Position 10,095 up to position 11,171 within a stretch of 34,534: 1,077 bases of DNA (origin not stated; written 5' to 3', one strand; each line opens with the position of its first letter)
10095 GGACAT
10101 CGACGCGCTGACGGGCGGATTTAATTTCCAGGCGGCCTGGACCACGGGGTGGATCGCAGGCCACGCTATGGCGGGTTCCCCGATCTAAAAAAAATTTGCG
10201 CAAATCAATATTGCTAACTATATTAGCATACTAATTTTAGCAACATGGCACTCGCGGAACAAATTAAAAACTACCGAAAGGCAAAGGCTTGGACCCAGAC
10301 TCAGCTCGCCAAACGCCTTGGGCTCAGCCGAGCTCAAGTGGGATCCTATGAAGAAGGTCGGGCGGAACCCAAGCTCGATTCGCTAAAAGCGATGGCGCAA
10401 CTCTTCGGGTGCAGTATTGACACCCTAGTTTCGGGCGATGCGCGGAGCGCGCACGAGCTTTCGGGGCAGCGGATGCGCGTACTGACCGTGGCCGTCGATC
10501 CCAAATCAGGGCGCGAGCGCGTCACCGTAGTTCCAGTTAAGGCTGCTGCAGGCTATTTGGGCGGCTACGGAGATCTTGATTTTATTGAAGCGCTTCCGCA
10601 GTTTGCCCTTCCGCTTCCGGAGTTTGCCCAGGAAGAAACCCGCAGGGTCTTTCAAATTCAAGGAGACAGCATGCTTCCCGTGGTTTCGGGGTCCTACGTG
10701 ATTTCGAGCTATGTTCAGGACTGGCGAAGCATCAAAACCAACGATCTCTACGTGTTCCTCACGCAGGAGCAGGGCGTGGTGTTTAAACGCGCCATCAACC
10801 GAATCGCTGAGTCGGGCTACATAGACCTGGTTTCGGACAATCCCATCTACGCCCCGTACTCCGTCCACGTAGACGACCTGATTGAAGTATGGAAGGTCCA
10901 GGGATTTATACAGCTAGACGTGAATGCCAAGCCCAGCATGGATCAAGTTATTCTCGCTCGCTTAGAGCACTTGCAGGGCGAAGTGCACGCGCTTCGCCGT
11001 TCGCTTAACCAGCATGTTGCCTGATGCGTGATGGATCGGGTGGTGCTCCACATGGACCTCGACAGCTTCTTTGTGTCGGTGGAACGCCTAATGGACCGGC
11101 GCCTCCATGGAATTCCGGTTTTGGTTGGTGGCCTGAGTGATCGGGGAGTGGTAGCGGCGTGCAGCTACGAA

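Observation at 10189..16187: SOS-type mutagenesis cassette of non-canonical composition: XRE/S24 repressor, active DinB, SRAP, DnaE2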

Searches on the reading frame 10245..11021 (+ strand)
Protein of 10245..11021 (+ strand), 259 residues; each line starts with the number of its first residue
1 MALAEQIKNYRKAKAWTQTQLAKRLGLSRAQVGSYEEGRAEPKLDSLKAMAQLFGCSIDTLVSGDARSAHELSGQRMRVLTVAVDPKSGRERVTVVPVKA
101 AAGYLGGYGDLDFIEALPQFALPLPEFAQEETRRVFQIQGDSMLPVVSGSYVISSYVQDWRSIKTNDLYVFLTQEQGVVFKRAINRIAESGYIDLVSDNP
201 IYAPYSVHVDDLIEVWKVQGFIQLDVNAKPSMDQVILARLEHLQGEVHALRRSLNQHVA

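Call 3: search_protein_families(library=pfam, proteins=[window:10245-11021:+], max_evalue=0.01)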
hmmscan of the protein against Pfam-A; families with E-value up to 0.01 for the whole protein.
window:10245-11021:+ (259 aa): 6 families
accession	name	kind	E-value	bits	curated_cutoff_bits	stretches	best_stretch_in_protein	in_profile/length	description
PF01381.28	HTH_3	-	4.4e-16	59.1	23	1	7-61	1-55/55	Helix-turn-helix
PF13560.12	HTH_31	-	4.6e-12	46.5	27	1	2-59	1-59/64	Helix-turn-helix domain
PF12844.13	HTH_19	-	3.3e-08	33.7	30.2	1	5-64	2-61/64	Helix-turn-helix domain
PF13443.12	HTH_26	-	2.1e-07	31.5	22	1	7-62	2-58/63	Cro/C1-type HTH DNA-binding domain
PF00717.28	Peptidase_S24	-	2.3e-07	31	23.3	1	120-213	22-109/116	Peptidase S24-like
PF13744.12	HTH_37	-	0.0029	17.8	27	1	2-53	18-70/80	Helix-turn-helix domain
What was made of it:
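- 10245..11024 (+): Non-canonical LexA-type repressor, 259 aa. It has an XRE/CI-type HTH (aa 2-63), a flexible linker carrying cleavage site A102-G103 (nt 10548-10553), an S24 domain with S142 (10668-10670) and K181 (10785-10787), and a terminal alpha-helix (aa 232-258). Pfam (call 3).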

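Call 4: search_protein_families(library=ncbifam, proteins=[window:10245-11021:+], max_evalue=0.01)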
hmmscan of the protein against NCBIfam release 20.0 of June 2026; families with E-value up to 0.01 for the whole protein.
window:10245-11021:+ (259 aa): 13 families
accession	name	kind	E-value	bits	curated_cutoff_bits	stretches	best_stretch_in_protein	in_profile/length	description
NF041951.1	phage_RstR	subfamily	3.2e-17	62.8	80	1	1-70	1-70/108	RstR family transcriptional repressor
TIGR03070.1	couple_hipB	subfamily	3e-10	39.9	71.65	1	2-56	2-56/58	type II toxin-antitoxin system Y4mF family antitoxin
NF047948.1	male_kill_WMK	equivalog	7.5e-08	32.2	300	1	5-65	165-225/300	WO male-killing family protein Wmk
NF007257.0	PRK09706.1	subfamily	4.5e-07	29.7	101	1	3-67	6-70/135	transcriptional repressor DicA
NF007271.0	PRK09726.1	equivalog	1.3e-05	25.1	79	1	2-50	12-60/88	type II toxin-antitoxin system antitoxin HipB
TIGR03830.1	CxxCG_CxxCG_HTH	subfamily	3e-05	23.8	61.8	1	4-45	67-108/127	type II TA system antitoxin MqsA family protein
NF052239.1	antitox_spr1629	equivalog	3e-05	23.3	335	1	4-65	4-65/377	spr1629 family repressor/antitoxin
NF048000.1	ECH1013_TF_S24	equivalog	8.5e-05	22.5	300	1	131-212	111-191/204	ECH_1013 family putative transcriptional regulator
TIGR00270.2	TIGR00270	equivalog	0.00012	21.9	110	1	4-62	77-135/159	multiprotein bridging factor aMBF1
NF006015.0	PRK08154.1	subfamily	0.00025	20.3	204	1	2-72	30-100/314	anaerobic benzoate catabolism transcriptional regulator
NF047542.1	telomere_Tap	equivalog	0.00029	19.7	600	1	8-55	23-70/695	telomere-associated protein Tap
NF003162.0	PRK04140.1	equivalog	0.00031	19.9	263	1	5-58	129-182/317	transcriptional regulator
NF041575.1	antitoxPezA_Strep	equivalog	0.00046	20.2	290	1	4-58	3-57/158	type II toxin-antitoxin system antitoxin PezA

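Call 44: search_solved_structures(query=window:10245-11021:+, show_alignments=3, max_evalue=0.01)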
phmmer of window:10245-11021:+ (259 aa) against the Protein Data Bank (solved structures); distinct sequences matched with E-value up to 0.01: 15.
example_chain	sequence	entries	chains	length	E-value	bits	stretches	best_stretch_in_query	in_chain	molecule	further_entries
8tac_A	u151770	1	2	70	6.5e-05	25.7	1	3-56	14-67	DBP48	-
1adr_A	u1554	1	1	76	8.1e-05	25.4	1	3-67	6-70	P22 C2 REPRESSOR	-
3jxb_C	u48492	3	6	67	0.00025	23.8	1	3-65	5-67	Repressor protein C2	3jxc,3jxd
2r1j_L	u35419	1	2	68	0.00026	23.7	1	3-65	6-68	Repressor protein C2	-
7t8i_A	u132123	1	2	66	0.0006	22.6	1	1-62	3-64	Phage element (ICEBs1)transcriptional regulator (Xre family)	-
5tn0_A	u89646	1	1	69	0.00099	21.8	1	3-63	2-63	HTH-type transcriptional regulator SinR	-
3qq6_A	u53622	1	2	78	0.0013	21.4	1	3-63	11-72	HTH-type transcriptional regulator sinR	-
1b0n_A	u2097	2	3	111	0.0014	21.4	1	4-71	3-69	PROTEIN (SINR PROTEIN) | HTH-TYPE TRANSCRIPTIONAL REGULATOR SINR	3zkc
9k3w_A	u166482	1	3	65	0.0019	20.9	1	6-62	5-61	Transcriptional regulator, PbsX family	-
2wiu_B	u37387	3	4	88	0.0025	20.5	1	3-57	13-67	HTH-TYPE TRANSCRIPTIONAL REGULATOR HIPB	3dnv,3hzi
4yg4_A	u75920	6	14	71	0.0033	20.1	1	3-46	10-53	Antitoxin HipB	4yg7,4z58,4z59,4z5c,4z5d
4yg1_A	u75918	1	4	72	0.0038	19.9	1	3-45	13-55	Antitoxin HipB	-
5k98_B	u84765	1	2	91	0.0041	19.8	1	3-52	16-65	Antitoxin HipB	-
4z5h_A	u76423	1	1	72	0.0048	19.6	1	3-46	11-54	Antitoxin HipB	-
3vk0_A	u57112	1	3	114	0.0053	19.4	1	3-58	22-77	Transcriptional regulator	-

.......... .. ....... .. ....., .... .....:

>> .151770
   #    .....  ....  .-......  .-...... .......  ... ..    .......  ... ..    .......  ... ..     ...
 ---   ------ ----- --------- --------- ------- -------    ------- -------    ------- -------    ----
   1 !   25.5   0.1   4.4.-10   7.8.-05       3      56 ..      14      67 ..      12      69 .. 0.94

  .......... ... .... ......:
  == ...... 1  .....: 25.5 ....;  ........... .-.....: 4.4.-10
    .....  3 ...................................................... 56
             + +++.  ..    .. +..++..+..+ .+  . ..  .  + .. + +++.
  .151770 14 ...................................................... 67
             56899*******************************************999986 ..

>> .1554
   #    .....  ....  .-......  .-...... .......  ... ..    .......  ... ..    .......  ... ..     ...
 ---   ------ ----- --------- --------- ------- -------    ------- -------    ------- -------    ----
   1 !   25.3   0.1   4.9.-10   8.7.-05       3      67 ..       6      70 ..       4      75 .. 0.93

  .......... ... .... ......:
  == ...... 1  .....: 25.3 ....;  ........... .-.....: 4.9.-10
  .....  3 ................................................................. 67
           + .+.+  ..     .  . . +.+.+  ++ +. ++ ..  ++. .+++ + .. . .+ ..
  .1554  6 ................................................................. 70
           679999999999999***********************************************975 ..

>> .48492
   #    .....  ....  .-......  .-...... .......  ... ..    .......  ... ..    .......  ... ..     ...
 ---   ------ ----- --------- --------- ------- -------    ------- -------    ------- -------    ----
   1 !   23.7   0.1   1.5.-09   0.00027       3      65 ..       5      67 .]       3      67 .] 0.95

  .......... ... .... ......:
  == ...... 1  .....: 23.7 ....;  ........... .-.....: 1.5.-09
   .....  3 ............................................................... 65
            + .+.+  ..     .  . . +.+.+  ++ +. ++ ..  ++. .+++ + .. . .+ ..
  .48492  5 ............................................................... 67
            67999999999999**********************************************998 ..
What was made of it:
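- Tried and rejected: A phmmer search of the PDB with the repressor found only HTH matches (call 44).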

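Call 53: find_homologous_proteins(query=window:10245-11021:+, max_evalue=1e-10)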
Query window:10245-11021:+ (259 aa): 7237 proteins with E <= 1e-10 among 8000 candidates; the best 120 are listed.
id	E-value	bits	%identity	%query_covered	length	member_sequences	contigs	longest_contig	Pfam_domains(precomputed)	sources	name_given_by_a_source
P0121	2.7e-159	546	96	100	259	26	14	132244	PF12844.14,PF00717.29,PF01381.29,PF13560.13,PF13443.13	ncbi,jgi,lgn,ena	ncbi:MAG: transcriptional regulator [Bacteroidota bacterium]|jgi:transcriptional regulator with XRE-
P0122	5.6e-154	529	92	100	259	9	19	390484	PF12844.14,PF00717.29,PF01381.29,PF13560.13,PF13443.13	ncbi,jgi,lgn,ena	ncbi:MAG: transcriptional regulator [Bacteroidota bacterium]|jgi:transcriptional regulator with XRE-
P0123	1.1e-148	511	88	100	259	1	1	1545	PF12844.14,PF00717.29,PF01381.29,PF13560.13,PF13443.13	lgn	-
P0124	7.0e-148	509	89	100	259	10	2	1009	PF12844.14,PF00717.29,PF01381.29,PF13560.13,PF13443.13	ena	-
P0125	9.6e-145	498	87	100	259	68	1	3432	PF12844.14,PF00717.29,PF01381.29,PF13560.13,PF13443.13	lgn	-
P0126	3.9e-142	490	86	100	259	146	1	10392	PF12844.14,PF00717.29,PF01381.29,PF13560.13,PF13443.13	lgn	-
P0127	9.0e-136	469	82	100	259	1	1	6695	PF12844.14,PF00717.29,PF01381.29,PF13560.13,PF13443.13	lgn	-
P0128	9.6e-131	452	89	88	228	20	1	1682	PF00717.29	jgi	jgi:hypothetical protein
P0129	1.5e-103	363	64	100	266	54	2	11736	PF12844.14,PF00717.29,PF01381.29,PF13560.13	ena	-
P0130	6.2e-103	361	64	100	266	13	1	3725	PF12844.14,PF00717.29,PF01381.29,PF13560.13,PF13443.13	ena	-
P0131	5.8e-102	358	64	100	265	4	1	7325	PF12844.14,PF00717.29,PF01381.29,PF13560.13,PF13443.13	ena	-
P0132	2.1e-101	356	91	69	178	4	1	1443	PF00717.29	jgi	jgi:phage repressor protein C with HTH and peptisase S24 domain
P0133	2.5e-101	356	63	100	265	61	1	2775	PF12844.14,PF00717.29,PF01381.29,PF13560.13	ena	-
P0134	4.8e-101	355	63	100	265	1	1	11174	PF12844.14,PF00717.29,PF01381.29,PF13560.13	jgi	jgi:transcriptional regulator with XRE-family HTH domain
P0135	7.2e-101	355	86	77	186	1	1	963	-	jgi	jgi:hypothetical protein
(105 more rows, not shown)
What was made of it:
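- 10245..11024 (+): More than 7000 homologues exist, named XRE/LexA family (call 53).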

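Call 79: predict_structure(alignment_id=A4)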
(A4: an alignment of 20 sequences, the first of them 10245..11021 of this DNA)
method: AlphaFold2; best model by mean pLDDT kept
length: 259 residues; sequences in the alignment: 20
mean_pLDDT: 71.4   pTM: 0.45
mean pLDDT of the five models: 71.4, 69.8, 68.2, 68.2, 68.0
residues with pLDDT >= 90: 53; 70-90: 113; 50-70: 41; < 50: 52
segments of 3 or more residues with pLDDT < 50: 66-86, 89-108, 117-122, 226-229
pLDDT, mean of each block of 10 residues (from residue 1): 86 93 93 92 85 81 56 32 42 31 37 49 52 69 70 80 89 80 91 89 87 84 55 70 86 76
secondary structure, 60 per line:
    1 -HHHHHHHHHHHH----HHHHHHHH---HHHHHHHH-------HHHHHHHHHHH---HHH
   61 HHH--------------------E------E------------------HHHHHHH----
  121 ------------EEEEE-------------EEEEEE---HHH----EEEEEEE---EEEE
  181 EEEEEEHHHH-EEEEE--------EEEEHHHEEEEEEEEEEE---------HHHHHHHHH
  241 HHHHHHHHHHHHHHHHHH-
elements in order: H2-13 H18-25 H29-36 H44-54 H58-63 H110-116 E133-137 E151-156 E167-173 E177-186 H187-190 E192-196 E205-208 E212-222 H232-258
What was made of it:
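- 10245..11024 (+): The AlphaFold model has mean pLDDT 71: HTH 85-93, the S24 core (aa 133-222) about 70-91, the preceding linker much lower (call 79).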

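Call 84: fold_search(model_id=the predicted structure, library=pdb)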
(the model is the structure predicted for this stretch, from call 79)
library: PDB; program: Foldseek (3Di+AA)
matches with E <= 10: 1185; with E <= 0.001: 58
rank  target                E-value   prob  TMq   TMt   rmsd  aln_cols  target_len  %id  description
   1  3k2z_B                1.2e-05  1.00  0.36  0.46  15.1       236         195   14  Crystal structure of a LexA protein from Thermotoga maritima (released 2010-10-06)
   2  7jvt_C                1.3e-05  1.00  0.34  0.42  11.1       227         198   10  Crystal structure of a lambda-186 hybrid repressor (released 2021-09-08)
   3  3jsp_A                1.7e-05  1.00  0.34  0.45  10.0       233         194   15  Classic Protein With a New Twist: crystal structure of a LexA repressor DNA complex (released 2010-08-18)
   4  7jvt_D                1.8e-05  1.00  0.37  0.45  10.1       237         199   10  Crystal structure of a lambda-186 hybrid repressor (released 2021-09-08)
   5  1jhh_A                1.9e-05  1.00  0.30  0.38  16.2       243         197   13  LEXA S119A MUTANT (released 2001-09-19)
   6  3k2z_A                2.0e-05  1.00  0.34  0.45   2.1       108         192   18  Crystal structure of a LexA protein from Thermotoga maritima (released 2010-10-06)
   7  3jsp_B                2.2e-05  1.00  0.34  0.44  13.5       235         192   12  Classic Protein With a New Twist: crystal structure of a LexA repressor DNA complex (released 2010-08-18)
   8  1jhc                  2.5e-05  1.00  0.33  0.62   3.8       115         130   13  LEXA S119A C-TERMINAL TRYPTIC FRAGMENT (released 2001-09-19)
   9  1jhe_A                2.7e-05  1.00  0.30  0.60   2.9       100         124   15  LEXA L89P Q92W E152A K156A MUTANT (released 2001-09-19)
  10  8b0v_A                3.6e-05  1.00  0.30  0.59   2.7        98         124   19  Crystal structure of C-terminal domain of Pseudomonas aeruginosa LexA G91D mutant (released 2024-03-27)
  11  1jhf_B                3.8e-05  1.00  0.29  0.64   2.5        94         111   17  LEXA G85D MUTANT (released 2001-09-19)
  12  8s7g_A                5.5e-05  1.00  0.33  0.64   3.2       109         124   17  Cryo-EM structure of Pseudomonas aeruginosa Recombinase A (RecA) in complex with LexAS125A mutant (released 2025-01-15)
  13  1jhf_A                5.5e-05  1.00  0.30  0.39  16.6       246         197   15  LEXA G85D MUTANT (released 2001-09-19)
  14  3jso_B                5.8e-05  1.00  0.33  0.43  15.1       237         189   13  Classic Protein With a New Twist: crystal structure of a LexA repressor DNA complex (released 2010-08-18)
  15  1jhh_B                6.6e-05  1.00  0.29  0.60   2.3        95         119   18  LEXA S119A MUTANT (released 2001-09-19)
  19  3jxb_C                1.1e-04  1.00  0.24  0.90   1.2        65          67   31  Crystal structure of the P22 c2 repressor protein in complex with synthetic operator 9C (released 2010-01-19)
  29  3jxb_D                2.4e-04  1.00  0.24  0.93   1.2        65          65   31  Crystal structure of the P22 c2 repressor protein in complex with synthetic operator 9C (released 2010-01-19)
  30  2r1j_L                2.4e-04  1.00  0.24  0.92   1.1        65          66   31  Crystal Structure of the P22 c2 Repressor protein in complex with the synthetic operator 9T (released 2008-04-29)
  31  1adr_MODEL_1_A        2.4e-04  1.00  0.24  0.79   1.3        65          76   31  DETERMINATION OF THE NUCLEAR MAGNETIC RESONANCE STRUCTURE OF THE DNA-BINDING DOMAIN OF THE P22 C2 REPRESSOR (1 (released 1994-01-31)
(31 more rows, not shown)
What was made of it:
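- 10245..11024 (+): Foldseek matches the C-terminal domain to LexA (rmsd 2-3 A) and the N-terminal domain to P22 C2 (TM 0.9) (call 84).
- The N-terminal domain is closest to the phage P22 C2 and CI repressors (calls 44, 84).
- Tried and rejected: The S24/LexA similarity had to be shown through the predicted structure (calls 79, 84).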
